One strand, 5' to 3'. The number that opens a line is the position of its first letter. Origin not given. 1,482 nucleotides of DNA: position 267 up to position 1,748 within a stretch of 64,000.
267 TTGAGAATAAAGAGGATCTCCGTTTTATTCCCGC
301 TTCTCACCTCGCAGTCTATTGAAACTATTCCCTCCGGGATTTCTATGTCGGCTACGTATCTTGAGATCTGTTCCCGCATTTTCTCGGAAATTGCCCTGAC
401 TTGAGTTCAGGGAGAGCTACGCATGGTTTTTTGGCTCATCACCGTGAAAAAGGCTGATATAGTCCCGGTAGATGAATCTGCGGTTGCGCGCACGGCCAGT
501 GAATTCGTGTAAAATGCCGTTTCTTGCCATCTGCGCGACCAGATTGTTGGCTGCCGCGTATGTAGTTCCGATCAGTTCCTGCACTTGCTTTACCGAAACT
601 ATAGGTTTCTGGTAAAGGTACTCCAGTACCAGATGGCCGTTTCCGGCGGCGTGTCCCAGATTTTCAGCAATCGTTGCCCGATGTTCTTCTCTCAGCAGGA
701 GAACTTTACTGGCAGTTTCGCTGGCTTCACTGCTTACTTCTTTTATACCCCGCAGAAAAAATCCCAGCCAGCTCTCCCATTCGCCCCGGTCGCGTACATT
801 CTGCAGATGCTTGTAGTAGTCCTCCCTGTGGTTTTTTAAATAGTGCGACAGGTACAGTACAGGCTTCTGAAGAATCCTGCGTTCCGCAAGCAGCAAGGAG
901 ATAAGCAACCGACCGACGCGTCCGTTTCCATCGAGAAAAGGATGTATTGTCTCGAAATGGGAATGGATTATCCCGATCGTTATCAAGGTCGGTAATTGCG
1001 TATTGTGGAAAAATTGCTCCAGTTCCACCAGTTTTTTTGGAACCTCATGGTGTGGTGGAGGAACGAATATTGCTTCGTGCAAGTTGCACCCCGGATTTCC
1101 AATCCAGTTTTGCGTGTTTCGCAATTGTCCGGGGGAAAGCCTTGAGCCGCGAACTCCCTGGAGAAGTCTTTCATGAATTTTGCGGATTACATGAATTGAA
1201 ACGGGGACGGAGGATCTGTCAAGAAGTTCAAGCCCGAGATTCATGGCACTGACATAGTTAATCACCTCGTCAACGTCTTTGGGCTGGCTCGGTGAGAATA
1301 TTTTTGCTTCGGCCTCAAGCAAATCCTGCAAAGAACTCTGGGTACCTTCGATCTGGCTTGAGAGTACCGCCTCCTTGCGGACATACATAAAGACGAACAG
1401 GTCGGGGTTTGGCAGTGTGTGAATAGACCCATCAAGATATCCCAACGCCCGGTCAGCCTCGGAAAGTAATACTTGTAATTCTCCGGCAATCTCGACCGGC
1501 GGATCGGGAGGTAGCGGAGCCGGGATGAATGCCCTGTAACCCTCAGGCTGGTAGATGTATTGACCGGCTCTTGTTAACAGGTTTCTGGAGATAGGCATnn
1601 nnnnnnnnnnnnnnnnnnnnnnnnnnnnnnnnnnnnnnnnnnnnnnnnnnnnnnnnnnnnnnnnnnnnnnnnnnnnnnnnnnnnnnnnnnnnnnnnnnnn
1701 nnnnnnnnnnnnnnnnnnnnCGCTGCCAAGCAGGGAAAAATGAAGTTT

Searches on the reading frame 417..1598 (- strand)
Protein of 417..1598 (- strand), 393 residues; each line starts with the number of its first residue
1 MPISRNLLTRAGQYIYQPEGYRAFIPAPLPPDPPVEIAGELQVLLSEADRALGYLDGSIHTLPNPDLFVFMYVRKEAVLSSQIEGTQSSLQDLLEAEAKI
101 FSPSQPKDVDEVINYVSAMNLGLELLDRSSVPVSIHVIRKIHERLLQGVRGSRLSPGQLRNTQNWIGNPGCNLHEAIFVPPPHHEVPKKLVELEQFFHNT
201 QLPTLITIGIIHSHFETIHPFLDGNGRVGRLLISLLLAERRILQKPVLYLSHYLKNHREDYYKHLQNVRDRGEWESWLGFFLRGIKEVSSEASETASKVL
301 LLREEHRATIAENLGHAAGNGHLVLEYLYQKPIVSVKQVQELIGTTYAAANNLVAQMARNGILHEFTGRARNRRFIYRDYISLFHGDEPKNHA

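Call 45: search_protein_families(library=pfam, proteins=[window:417-1598:-], max_evalue=0.001)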
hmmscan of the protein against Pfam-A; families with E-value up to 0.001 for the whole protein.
window:417-1598:- (393 aa): 3 families
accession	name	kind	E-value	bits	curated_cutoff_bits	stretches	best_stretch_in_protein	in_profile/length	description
PF13784.11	Fic_N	-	2.3e-28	98.5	26.7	1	44-124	3-82/82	Fic/DOC family N-terminal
PF02661.23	Fic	-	1e-18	68.4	24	1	133-237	2-93/93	Fic/DOC family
PF11972.14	HTH_13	-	5.3e-05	23.6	26.1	1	324-373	4-49/54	HTH DNA binding domain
